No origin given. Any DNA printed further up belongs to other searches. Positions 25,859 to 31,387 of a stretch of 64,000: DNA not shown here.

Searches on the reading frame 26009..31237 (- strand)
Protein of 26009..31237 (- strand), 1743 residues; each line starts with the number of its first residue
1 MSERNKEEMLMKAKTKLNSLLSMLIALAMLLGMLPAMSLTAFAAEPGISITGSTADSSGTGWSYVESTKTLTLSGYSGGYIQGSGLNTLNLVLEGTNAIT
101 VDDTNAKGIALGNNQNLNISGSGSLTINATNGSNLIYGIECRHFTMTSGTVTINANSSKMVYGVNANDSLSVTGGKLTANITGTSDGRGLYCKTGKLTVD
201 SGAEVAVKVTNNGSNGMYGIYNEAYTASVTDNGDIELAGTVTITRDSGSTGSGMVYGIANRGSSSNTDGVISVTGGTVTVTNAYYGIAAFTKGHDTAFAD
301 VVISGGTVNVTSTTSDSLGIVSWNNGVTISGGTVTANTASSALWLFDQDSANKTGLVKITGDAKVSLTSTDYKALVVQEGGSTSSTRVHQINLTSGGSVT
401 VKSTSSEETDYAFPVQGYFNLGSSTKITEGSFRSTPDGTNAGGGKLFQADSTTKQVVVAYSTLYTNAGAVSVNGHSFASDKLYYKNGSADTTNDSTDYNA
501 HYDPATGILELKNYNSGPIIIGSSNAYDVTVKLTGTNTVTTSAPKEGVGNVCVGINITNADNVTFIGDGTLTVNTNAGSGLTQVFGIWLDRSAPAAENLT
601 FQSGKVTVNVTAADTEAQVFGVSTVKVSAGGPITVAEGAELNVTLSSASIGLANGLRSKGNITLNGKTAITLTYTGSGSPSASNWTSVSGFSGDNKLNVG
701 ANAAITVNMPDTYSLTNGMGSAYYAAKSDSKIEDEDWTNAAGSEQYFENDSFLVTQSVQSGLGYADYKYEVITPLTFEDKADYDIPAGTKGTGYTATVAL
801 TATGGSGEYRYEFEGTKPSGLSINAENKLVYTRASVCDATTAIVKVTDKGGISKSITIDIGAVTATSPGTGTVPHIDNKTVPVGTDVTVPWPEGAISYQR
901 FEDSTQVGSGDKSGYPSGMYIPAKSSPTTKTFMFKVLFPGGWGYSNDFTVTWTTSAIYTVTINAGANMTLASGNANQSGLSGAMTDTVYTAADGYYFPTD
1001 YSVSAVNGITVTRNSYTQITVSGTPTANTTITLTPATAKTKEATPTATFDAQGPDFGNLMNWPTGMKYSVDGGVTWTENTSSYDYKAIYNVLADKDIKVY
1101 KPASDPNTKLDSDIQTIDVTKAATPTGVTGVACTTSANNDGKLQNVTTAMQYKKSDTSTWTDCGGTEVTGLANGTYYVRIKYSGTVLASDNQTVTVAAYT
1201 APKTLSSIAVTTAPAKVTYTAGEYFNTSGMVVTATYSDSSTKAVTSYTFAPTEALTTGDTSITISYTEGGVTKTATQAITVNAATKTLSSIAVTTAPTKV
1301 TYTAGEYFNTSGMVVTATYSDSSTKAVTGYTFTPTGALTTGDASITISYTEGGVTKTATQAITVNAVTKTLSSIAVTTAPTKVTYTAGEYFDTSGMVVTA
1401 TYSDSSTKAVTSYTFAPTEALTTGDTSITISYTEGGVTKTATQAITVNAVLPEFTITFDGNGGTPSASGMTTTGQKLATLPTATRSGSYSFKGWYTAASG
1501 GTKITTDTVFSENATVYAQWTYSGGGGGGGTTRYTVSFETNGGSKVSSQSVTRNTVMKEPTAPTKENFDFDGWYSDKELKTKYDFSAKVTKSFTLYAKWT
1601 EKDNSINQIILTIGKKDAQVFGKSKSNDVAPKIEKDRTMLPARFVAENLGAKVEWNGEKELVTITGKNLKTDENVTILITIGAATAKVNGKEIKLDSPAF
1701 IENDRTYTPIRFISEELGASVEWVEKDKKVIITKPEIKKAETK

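Call 10: search_protein_families(library=phrogs, proteins=[window:26009-31237:-], max_evalue=0.001)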
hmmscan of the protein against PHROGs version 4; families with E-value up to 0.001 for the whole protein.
window:26009-31237:- (1743 aa): 0 families

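Call 96: search_protein_families(library=pfam, proteins=[window:26009-31237:-], max_evalue=0.0001)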
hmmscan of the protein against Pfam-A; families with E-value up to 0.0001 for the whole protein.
window:26009-31237:- (1743 aa): 3 families
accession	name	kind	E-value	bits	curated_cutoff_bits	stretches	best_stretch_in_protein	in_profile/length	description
PF07833.16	Cu_amine_oxidN1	-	1.2e-35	122.2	24.2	2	1671-1732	47-108/108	Copper amine oxidase N-terminal domain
PF09479.16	Flg_new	-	4e-30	104.2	27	2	1534-1598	1-65/65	Listeria-Bacteroides repeat domain (List_Bact_rpt)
PF07523.18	Big_3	-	9.7e-05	23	21.2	0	1297-1363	3-67/68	Bacterial Ig-like domain (group 3)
